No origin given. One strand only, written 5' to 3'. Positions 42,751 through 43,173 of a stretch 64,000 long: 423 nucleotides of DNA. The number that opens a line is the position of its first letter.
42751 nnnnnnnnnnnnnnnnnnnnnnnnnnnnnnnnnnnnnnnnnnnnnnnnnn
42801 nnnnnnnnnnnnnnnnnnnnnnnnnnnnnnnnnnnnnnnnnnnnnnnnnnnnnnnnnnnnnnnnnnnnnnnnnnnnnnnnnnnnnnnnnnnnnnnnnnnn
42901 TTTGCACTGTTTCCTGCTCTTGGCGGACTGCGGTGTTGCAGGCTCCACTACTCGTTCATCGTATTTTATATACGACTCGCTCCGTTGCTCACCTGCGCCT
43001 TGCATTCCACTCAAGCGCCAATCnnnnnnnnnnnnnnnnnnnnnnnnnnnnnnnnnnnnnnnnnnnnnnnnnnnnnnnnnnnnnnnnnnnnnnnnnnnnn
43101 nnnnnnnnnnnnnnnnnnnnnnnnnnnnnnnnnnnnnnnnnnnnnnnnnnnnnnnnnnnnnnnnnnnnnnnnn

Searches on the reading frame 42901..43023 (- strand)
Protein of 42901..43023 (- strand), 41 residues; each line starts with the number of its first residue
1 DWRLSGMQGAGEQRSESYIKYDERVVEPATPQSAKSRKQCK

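Call 51: search_protein_representatives(alignment_id=A6)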
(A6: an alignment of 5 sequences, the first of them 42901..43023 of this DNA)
Query: 5 sequences, 62 profile positions. Proteins with E-value up to 0.001 (for the whole library): 241; up to 1e-10: 55; up to 1e-30: 0. The best 150 are listed.
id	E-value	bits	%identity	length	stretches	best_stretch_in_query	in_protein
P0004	1.6e-22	95.5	-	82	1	1-55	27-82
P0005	2.8e-21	91.6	-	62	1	1-62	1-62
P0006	3.9e-18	81.5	-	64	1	3-62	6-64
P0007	2.1e-17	79.1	-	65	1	3-61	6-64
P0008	2.3e-16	75.8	-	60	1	6-60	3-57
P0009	3.6e-16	75.2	-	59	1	6-60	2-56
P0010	3.9e-16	75.0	-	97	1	4-60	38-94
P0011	4.0e-16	75.0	-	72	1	3-62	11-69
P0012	4.9e-16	74.7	-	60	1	10-60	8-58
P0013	8.6e-16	74.0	-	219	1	6-60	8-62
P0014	1.2e-15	73.5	-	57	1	10-61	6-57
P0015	1.5e-15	73.2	-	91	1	8-60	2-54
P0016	1.6e-15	73.1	-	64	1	4-60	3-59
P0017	9.2e-15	70.7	-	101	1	6-60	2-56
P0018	9.7e-15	70.6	-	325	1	9-60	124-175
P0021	2.9e-14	69.1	-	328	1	8-59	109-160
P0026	5.1e-13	65.1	-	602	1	9-60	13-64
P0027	6.5e-13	64.7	-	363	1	6-58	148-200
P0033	1.2e-12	63.9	-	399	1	8-60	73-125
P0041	4.3e-12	62.1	-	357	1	14-58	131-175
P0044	9.7e-12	61.0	-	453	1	8-59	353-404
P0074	6.7e-10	55.1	-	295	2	13-59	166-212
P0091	6.8e-09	51.9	-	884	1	10-60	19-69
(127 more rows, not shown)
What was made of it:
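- Tried and rejected: The exhaustive search was needed (call 51).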

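Call 52: search_protein_families(library=pfam, proteins=[P0013, P0018, P0021, P0026, P0027, P0033, P0041, P0044, P0091, P0074], max_evalue=0.00001)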
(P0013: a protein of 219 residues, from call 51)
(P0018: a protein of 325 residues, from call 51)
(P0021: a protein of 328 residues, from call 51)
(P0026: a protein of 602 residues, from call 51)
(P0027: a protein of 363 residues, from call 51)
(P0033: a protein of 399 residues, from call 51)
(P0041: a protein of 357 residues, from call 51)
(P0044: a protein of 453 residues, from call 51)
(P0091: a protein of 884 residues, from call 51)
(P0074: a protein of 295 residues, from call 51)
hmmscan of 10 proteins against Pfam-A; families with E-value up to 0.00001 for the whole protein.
P0013 (219 aa): 0 families

P0018 (325 aa): 2 families
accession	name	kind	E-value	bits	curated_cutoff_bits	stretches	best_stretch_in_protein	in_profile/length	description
PF02882.25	THF_DHG_CYH_C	-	1.8e-38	131.8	27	1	178-321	14-158/160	Tetrahydrofolate dehydrogenase/cyclohydrolase, NAD(P)-binding domain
PF00763.28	THF_DHG_CYH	-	4e-25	88.7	32.8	1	4-114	1-115/115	Tetrahydrofolate dehydrogenase/cyclohydrolase, catalytic domain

P0021 (328 aa): 2 families
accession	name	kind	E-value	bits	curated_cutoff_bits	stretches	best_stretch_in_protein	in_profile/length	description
PF00849.27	PseudoU_synth_2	-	3.4e-32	112.2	26.8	1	165-277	37-151/152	RNA pseudouridylate synthase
PF01479.30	S4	-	2e-08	34.3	22.8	1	1-48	1-48/48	S4 domain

P0026 (602 aa): 0 families

P0027 (363 aa): 6 families
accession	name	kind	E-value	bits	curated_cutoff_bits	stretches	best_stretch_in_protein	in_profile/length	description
PF17827.6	PrmC_N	-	6e-22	78.4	23.4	1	13-82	2-71/71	PrmC N-terminal domain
PF05175.20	MTS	-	1.1e-08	35.4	23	1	203-269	34-101/170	Methyltransferase small domain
PF13649.12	Methyltransf_25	-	2.7e-08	34.8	27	1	204-275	1-70/97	Methyltransferase domain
PF13847.12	Methyltransf_31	-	1.1e-07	32.1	27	1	202-274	5-79/145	Methyltransferase domain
PF06325.19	PrmA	-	2.3e-07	31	22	1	203-255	164-215/296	Ribosomal protein L11 methyltransferase (PrmA)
PF10294.15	Methyltransf_16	-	6.4e-07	29.7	21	1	194-286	40-137/174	Lysine methyltransferase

P0033 (399 aa): 0 families

P0041 (357 aa): 5 families
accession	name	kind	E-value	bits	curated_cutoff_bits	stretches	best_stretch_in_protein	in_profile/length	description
PF17827.6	PrmC_N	-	3.9e-17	63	23.4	1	6-75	2-71/71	PrmC N-terminal domain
PF13649.12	Methyltransf_25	-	1.5e-09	38.8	27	1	179-245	1-67/97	Methyltransferase domain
PF13847.12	Methyltransf_31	-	1.1e-08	35.3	27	1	177-245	5-77/145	Methyltransferase domain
PF05175.20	MTS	-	3e-08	33.9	23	1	178-239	34-96/170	Methyltransferase small domain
PF06325.19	PrmA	-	1.2e-07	32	22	1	177-228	163-213/296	Ribosomal protein L11 methyltransferase (PrmA)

P0044 (453 aa): 1 family
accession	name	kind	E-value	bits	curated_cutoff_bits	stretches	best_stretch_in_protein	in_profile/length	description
PF01555.25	N6_N4_Mtase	-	1.6e-06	28.7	26.7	1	193-257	166-219/221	DNA methylase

P0091 (884 aa): 0 families

P0074 (295 aa): 1 family
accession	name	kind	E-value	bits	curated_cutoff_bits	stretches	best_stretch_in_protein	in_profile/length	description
PF01207.24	Dus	-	4.3e-10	39.6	20.4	0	14-50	2-38/311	Dihydrouridine synthase (Dus)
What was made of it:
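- On RPE-type protein-coding palindromic repeats: In FolD the insert lies between the two domains (call 52).
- A peptide HMM finds 241 representative proteins, including FolD, PrmC, Dus and a DNA methylase (calls 51, 52).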
